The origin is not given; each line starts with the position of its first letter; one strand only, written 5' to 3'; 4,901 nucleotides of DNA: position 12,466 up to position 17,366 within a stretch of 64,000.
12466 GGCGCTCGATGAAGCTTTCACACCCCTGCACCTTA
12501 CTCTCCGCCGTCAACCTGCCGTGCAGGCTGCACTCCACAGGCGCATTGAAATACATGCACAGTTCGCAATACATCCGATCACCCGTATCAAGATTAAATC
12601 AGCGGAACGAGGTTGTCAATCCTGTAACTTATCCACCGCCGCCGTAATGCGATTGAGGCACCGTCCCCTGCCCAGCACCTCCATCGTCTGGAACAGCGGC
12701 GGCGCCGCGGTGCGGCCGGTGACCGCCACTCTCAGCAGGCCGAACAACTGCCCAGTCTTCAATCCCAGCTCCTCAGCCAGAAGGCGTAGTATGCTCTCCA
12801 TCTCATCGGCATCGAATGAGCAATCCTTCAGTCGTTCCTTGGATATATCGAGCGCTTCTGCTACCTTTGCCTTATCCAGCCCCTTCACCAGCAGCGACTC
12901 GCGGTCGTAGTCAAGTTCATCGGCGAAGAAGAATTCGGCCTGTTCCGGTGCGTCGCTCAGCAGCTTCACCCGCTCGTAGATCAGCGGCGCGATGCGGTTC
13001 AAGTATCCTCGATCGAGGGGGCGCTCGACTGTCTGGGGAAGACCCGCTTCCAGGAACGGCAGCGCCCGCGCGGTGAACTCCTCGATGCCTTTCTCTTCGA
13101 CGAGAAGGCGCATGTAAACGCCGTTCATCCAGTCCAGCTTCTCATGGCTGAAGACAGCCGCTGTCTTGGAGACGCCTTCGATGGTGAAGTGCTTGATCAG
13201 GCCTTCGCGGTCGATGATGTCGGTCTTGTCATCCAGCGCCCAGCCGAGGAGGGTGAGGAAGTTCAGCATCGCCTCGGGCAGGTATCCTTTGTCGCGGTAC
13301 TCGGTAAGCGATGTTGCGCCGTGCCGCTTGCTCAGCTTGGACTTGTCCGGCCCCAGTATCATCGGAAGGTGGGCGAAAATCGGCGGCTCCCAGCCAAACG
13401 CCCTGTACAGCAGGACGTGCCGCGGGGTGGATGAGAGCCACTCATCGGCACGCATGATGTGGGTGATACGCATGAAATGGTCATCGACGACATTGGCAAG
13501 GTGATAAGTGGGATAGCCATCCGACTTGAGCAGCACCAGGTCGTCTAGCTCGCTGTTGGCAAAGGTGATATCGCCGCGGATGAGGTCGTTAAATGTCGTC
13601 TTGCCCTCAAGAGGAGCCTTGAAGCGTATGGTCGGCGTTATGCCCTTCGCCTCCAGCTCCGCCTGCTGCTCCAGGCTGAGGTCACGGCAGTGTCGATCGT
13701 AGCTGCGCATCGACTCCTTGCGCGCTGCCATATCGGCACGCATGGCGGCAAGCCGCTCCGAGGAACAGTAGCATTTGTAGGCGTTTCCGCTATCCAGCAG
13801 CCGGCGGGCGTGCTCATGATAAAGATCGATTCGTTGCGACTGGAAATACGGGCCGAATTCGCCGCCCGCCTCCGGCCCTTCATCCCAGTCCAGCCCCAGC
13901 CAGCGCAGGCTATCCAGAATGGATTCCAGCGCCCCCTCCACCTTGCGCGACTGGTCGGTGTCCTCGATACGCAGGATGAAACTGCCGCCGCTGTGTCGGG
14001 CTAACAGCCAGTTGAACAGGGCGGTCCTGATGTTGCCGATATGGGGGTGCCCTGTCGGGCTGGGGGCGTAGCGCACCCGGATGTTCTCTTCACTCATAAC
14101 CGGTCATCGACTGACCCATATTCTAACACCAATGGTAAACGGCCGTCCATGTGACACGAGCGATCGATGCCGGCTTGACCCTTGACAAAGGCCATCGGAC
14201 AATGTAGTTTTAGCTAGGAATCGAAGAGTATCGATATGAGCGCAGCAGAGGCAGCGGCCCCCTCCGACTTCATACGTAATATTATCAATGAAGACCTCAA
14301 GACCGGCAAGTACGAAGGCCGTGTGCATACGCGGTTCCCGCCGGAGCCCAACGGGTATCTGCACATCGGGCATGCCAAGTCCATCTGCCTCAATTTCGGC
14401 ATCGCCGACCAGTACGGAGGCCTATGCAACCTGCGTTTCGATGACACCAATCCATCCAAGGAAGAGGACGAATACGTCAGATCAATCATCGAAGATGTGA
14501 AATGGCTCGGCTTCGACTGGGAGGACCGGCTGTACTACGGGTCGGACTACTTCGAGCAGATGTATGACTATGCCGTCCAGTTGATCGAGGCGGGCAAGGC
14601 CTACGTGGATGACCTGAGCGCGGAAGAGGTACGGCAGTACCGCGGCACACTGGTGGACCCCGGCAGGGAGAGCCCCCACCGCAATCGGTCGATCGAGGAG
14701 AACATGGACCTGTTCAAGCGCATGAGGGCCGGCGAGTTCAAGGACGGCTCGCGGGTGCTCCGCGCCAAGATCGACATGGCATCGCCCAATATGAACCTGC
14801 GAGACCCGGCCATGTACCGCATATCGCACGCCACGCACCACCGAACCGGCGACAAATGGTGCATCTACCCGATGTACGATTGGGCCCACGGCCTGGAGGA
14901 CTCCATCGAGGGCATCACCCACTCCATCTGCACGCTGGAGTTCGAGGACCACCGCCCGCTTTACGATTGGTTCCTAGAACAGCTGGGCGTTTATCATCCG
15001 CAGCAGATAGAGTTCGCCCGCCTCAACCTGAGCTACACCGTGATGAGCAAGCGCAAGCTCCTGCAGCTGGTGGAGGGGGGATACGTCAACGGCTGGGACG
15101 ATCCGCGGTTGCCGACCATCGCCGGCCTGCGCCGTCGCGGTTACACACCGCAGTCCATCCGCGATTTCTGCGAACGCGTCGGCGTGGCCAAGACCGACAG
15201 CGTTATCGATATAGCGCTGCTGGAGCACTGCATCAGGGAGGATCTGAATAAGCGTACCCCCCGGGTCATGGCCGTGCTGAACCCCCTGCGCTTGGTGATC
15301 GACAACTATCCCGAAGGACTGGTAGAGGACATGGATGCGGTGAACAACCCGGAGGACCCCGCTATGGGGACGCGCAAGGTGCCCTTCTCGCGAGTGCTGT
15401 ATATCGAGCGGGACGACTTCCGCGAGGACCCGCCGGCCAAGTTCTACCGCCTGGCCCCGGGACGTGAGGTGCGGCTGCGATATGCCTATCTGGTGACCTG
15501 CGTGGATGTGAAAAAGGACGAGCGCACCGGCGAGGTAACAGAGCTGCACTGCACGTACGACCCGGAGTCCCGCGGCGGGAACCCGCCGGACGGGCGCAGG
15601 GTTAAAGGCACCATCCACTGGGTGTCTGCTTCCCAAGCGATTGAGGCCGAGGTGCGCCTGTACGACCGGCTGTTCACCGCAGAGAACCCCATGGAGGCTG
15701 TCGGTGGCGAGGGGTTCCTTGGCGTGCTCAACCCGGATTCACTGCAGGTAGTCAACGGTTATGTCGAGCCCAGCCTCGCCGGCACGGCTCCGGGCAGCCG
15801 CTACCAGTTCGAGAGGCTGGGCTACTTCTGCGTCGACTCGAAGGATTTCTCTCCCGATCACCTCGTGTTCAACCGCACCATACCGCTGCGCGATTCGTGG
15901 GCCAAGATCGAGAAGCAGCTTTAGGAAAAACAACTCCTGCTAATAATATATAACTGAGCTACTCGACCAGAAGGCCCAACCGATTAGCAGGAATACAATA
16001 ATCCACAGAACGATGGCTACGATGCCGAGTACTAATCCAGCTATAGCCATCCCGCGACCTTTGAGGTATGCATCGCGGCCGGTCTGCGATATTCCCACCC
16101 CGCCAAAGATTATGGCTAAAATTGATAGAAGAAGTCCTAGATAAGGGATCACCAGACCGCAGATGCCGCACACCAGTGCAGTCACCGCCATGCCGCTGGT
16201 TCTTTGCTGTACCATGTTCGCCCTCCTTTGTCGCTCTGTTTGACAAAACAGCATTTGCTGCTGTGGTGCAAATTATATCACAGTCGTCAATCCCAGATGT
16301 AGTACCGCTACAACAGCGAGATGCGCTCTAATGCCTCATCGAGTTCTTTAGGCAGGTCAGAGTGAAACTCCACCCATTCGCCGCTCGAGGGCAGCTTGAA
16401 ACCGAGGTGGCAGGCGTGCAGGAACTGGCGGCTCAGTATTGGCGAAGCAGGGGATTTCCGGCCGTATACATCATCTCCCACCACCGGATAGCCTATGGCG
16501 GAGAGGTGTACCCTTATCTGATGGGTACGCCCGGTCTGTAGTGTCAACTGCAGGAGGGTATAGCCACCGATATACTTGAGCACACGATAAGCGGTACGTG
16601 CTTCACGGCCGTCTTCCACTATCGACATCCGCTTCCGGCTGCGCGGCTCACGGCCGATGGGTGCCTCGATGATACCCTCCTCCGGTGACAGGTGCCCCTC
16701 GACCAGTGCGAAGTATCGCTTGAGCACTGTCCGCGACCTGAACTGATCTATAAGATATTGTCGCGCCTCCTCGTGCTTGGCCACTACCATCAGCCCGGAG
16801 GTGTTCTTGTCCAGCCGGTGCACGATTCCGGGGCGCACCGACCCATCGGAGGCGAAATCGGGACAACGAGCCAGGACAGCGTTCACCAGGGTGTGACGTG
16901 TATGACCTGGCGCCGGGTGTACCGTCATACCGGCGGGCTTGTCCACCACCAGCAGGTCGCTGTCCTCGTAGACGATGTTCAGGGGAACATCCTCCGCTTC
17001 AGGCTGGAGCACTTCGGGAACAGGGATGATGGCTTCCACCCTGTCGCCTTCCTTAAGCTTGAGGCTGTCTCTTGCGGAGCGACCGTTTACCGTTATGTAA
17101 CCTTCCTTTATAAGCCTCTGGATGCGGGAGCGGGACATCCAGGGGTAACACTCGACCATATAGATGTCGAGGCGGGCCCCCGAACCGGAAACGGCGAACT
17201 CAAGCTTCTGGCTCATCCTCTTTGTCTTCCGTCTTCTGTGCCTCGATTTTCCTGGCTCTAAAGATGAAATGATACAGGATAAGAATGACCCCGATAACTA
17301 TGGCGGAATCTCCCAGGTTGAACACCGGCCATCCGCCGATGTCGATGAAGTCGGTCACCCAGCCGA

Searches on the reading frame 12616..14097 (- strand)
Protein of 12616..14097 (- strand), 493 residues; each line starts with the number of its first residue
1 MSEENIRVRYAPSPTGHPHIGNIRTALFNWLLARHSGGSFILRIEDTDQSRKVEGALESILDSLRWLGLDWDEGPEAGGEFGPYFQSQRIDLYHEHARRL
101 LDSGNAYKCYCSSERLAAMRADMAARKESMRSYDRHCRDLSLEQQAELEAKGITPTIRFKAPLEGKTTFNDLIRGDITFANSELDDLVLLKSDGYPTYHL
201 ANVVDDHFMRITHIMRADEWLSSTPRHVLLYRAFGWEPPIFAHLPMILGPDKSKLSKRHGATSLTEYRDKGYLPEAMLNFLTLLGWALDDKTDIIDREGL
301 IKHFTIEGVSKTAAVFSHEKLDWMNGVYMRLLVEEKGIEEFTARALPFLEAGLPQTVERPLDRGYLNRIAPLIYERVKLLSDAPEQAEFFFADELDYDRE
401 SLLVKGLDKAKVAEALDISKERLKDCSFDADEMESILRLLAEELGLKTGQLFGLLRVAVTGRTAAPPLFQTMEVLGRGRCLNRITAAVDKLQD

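Call 45: search_protein_families(library=pfam, proteins=[window:12616-14097:-], max_evalue=0.00001)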
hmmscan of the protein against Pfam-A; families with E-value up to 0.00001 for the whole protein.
window:12616-14097:- (493 aa): 2 families
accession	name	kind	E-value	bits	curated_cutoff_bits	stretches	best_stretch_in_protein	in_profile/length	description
PF00749.27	tRNA-synt_1c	-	3.7e-109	364.9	23.4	1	6-323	2-314/314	tRNA synthetases class I (E and Q), catalytic domain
PF19269.4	Anticodon_2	-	2.8e-31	109.2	23.6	1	340-487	1-140/141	Anticodon binding domain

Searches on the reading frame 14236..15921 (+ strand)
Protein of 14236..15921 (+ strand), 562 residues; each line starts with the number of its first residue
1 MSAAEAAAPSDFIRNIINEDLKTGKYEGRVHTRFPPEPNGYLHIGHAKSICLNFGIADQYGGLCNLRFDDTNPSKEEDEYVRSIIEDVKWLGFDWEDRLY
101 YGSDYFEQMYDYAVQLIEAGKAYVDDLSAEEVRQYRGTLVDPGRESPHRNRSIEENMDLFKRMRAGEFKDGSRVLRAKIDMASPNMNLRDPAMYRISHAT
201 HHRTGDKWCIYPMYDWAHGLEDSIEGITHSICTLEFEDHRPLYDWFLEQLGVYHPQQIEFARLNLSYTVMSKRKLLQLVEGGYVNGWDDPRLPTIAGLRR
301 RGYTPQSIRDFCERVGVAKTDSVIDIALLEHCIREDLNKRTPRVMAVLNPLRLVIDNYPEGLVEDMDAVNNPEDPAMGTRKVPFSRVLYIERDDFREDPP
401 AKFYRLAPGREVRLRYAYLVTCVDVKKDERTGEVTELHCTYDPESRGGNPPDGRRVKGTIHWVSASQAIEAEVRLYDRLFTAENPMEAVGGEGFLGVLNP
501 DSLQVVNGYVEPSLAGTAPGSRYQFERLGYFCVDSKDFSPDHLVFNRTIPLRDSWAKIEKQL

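Call 45: search_protein_families(library=pfam, proteins=[window:14236-15921:+], max_evalue=0.00001)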
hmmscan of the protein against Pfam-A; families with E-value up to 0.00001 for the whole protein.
window:14236-15921:+ (562 aa): 3 families
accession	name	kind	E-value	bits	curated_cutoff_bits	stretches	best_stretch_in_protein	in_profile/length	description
PF00749.27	tRNA-synt_1c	-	4.1e-112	374.6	23.4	1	30-338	2-313/314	tRNA synthetases class I (E and Q), catalytic domain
PF03950.23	tRNA-synt_1c_C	-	4.2e-30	104.3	23.9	1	342-442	2-91/91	tRNA synthetases class I (E and Q), anti-codon binding domain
PF20974.2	tRNA-synt_1c_C2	-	4.6e-26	91.7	23.9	1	459-534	1-69/69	tRNA synthetases class I (E and Q), anti-codon binding domain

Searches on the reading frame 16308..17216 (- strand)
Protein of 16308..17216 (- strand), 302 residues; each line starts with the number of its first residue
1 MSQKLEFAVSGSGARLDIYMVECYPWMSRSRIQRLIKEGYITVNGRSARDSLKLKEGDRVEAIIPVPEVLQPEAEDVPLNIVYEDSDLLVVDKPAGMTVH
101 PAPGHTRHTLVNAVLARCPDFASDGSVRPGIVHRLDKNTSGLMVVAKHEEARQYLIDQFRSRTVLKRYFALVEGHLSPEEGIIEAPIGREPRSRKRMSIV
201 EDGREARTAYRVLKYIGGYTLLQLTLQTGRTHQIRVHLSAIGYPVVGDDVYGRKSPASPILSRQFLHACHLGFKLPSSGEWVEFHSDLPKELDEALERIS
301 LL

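Call 46: search_protein_families(library=pfam, proteins=[window:16308-17216:-], max_evalue=0.00001)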
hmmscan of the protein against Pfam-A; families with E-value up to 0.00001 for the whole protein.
window:16308-17216:- (302 aa): 2 families
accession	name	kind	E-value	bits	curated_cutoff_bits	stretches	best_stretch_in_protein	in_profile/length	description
PF00849.27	PseudoU_synth_2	-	4.7e-36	124.7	26.8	1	87-240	1-152/152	RNA pseudouridylate synthase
PF01479.30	S4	-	1.3e-08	34.9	22.8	1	15-60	2-48/48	S4 domain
